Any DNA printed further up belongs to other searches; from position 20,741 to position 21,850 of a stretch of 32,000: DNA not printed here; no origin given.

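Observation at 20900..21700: Orphan phosphosulfolactate synthase (ComA) homologue in a cyanobacterial island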

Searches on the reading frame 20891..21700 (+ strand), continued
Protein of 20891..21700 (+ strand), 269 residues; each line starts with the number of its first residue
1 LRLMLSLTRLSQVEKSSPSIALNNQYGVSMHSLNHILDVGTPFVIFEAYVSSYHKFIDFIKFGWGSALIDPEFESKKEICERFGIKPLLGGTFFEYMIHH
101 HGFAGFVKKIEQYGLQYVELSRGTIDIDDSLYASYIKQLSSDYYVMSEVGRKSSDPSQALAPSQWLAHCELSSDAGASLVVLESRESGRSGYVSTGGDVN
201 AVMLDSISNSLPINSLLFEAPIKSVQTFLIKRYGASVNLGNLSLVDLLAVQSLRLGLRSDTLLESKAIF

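Call 87: search_protein_families(library=ncbifam, proteins=[L013:8726-9139:+, L007:10707-11138:+, L013:7212-7820:+, L013:9226-10656:+, L013:10691-11926:+], max_evalue=0.01)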
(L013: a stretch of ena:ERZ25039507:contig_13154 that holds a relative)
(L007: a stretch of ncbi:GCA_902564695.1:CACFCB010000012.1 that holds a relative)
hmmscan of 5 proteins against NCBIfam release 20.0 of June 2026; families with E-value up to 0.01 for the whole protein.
L013:8726-9139:+ (137 aa): 0 families

L007:10707-11138:+ (143 aa): 2 families
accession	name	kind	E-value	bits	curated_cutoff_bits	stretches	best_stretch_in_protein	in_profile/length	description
NF050075.1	SMU1112c_YaeR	equivalog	0.00013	22.2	140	1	16-45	5-34/125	SMU1112c/YaeR family gloxylase I-like metalloprotein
NF008551.0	PRK11478.1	equivalog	0.00059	20.3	148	0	16-44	8-36/129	VOC family protein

L013:7212-7820:+ (202 aa): 19 families
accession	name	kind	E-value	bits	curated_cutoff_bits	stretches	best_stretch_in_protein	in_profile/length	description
TIGR03162.1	ribazole_cobC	equivalog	2.9e-31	108.3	162.9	1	14-189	1-173/176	alpha-ribazole phosphatase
NF005567.0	PRK07238.1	equivalog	1.4e-25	90.4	326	1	13-167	179-333/378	bifunctional RNase H/acid phosphatase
NF002901.0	PRK03482.1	equivalog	5.5e-23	81.7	261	1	15-193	5-183/215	2,3-diphosphoglycerate-dependent phosphoglycerate mutase GpmB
NF045917.1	PhserinePhPspA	equivalog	1.5e-21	77.1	350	1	14-172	4-160/211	phosphoserine phosphatase PspA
NF038349.1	dPGM_arch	equivalog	4e-21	75.8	225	1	16-172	3-149/194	2,3-diphosphoglycerate-dependent phosphoglycerate mutase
TIGR03848.1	MSMEG_4193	subfamily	2.1e-20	73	203.85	1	15-189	3-181/204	MSMEG_4193 family putative phosphomutase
NF011580.0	PRK15004.1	equivalog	1.2e-18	67.8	250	1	12-167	1-156/203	adenosylcobalamin/alpha-ribazole phosphatase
NF002339.0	PRK01295.1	equivalog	1.1e-14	54.4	316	1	14-167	5-165/206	2,3-bisphosphoglycerate-dependent phosphoglycerate mutase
TIGR01258.1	pgm_1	subfamily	1.4e-12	47.5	81.7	1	14-102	3-95/245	2,3-bisphosphoglycerate-dependent phosphoglycerate mutase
NF002217.0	PRK01112.1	equivalog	6.2e-11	42.1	320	1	14-76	4-65/228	2,3-bisphosphoglycerate-dependent phosphoglycerate mutase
NF010713.0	PRK14115.1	equivalog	1.1e-10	41.2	305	1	14-101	4-95/248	2,3-diphosphoglycerate-dependent phosphoglycerate mutase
NF009993.0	PRK13462.1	equivalog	6.4e-09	35.8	226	1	13-170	7-157/203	acid phosphatase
NF010716.0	PRK14118.1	equivalog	1.7e-08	34.1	409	1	12-101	1-94/227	2,3-diphosphoglycerate-dependent phosphoglycerate mutase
NF010718.0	PRK14120.1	equivalog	2e-08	33.9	366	1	13-102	6-99/249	phosphoglyceromutase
NF010717.0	PRK14119.1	equivalog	2.1e-07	30.7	378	1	14-101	4-95/228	2,3-diphosphoglycerate-dependent phosphoglycerate mutase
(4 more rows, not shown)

L013:9226-10656:+ (476 aa): 105 families (the best 25 are shown)
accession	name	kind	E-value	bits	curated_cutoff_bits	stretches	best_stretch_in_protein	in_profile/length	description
NF004511.1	PRK05852.1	equivalog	1.1e-75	255.3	650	1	11-463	25-500/505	FadD7 family fatty acid--CoA ligase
NF004837.0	PRK06187.1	subfamily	7.2e-70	235.7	476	1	130-465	176-520/531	long-chain-fatty-acid--CoA ligase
NF005714.0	PRK07529.1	subfamily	2.4e-65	221.1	632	1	118-473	212-582/640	acyl-CoA synthetase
NF002966.0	PRK03640.1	equivalog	2.8e-61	207.6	556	1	13-465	28-478/483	o-succinylbenzoate--CoA ligase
NF005702.0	PRK07514.1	subfamily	1.3e-59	201.9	558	1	128-466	161-499/506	malonyl-CoA synthase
TIGR01923.1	menE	equivalog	2.5e-59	201.3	330.15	1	15-461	2-440/442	o-succinylbenzoate--CoA ligase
NF005858.0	PRK07787.1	subfamily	1.8e-51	175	575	1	47-464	55-469/471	acyl-CoA synthetase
NF005307.0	PRK06839.1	equivalog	4e-49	167.6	748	1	128-464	153-490/496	o-succinylbenzoate--CoA ligase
NF005801.1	PRK07656.1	equivalog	1.6e-48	165.6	657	1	85-464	124-500/500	FadD3 family acyl-CoA ligase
NF009233.0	PRK12583.1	subfamily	3.7e-46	157.7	832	2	132-465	209-548/558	fatty acid CoA ligase family protein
NF004114.0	PRK05605.1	equivalog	4.8e-44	150.6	766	1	121-465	218-567/575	long-chain-fatty-acid--CoA ligase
NF006181.0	PRK08314.1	subfamily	1e-40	139.6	705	1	126-467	206-554/563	long-chain-fatty-acid--CoA ligase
NF006572.0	PRK09088.1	equivalog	1.2e-40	139.6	696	1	11-465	27-485/491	acyl-CoA synthetase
NF052269.1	Staph_lig_FadD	equivalog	1.6e-40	138.9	650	1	121-464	147-490/499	long-chain-fatty-acid--CoA ligase FadD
TIGR03208.1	cyc_hxne_CoA_lg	equivalog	7.2e-40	137.2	792.3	1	128-465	199-538/538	cyclohexanecarboxylate-CoA ligase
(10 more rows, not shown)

L013:10691-11926:+ (411 aa): 0 families

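Call 91: search_protein_representatives(protein=window:20927-21697:+)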
Query: 257 residues. Proteins with E-value up to 0.001 (for the whole library): 953; up to 1e-10: 389; up to 1e-30: 52. The best 150 are listed.
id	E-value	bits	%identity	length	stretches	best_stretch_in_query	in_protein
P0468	9.3e-67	241.7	49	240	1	18-250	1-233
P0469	1.2e-46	175.8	39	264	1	22-252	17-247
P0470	1.2e-46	175.8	36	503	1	20-251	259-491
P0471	7.6e-46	173.2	40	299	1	23-250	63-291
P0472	7.3e-44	166.7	39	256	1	19-251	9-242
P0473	2.5e-43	165.0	38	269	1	20-252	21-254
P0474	4.8e-43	164.0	37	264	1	20-250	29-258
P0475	8.7e-40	153.4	37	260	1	21-250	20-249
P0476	9.8e-40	153.2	37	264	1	24-250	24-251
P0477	1.8e-39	152.3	35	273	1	21-250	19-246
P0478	7.2e-39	150.4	35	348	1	18-250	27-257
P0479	7.9e-39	150.2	37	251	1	18-250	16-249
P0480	1.1e-38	149.8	34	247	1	23-252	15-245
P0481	1.1e-38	149.8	38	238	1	18-250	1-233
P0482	2.0e-38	148.9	38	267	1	23-252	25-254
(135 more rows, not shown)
